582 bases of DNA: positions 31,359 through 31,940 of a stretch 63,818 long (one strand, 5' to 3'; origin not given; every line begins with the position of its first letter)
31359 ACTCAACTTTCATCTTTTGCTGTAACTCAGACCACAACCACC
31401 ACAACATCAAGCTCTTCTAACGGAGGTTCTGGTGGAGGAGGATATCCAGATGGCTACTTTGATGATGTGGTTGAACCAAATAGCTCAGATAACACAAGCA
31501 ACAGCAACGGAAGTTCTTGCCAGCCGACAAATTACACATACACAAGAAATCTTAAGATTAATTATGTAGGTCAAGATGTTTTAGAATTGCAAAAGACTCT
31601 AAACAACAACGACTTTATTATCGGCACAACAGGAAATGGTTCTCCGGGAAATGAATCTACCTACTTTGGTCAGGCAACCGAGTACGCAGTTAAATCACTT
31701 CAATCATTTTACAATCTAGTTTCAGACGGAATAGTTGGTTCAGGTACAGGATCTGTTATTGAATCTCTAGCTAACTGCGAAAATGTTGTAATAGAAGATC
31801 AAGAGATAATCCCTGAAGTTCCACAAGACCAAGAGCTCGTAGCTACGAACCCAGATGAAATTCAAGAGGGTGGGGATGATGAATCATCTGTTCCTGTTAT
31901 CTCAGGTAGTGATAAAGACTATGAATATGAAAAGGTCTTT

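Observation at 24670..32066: Tandem triad of large paralogous surface proteins with an invariant Gly-Tyr block, about seven propeller-like repeats and a conserved C-module that I cannot place in a known family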

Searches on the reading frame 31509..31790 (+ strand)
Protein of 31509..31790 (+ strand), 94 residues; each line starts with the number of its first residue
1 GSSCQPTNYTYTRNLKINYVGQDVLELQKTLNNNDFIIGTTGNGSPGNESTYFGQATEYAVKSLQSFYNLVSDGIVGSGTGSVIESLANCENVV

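Call 88: search_protein_families(library=pfam, proteins=[window:31509-31790:+], max_evalue=10)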
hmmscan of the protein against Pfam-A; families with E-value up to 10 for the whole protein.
seq(94 aa): 1 family
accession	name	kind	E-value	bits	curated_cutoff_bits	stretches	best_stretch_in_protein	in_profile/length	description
PF01471.23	PG_binding_1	-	5.3e-12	46.2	23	1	21-80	2-53/57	Putative peptidoglycan binding domain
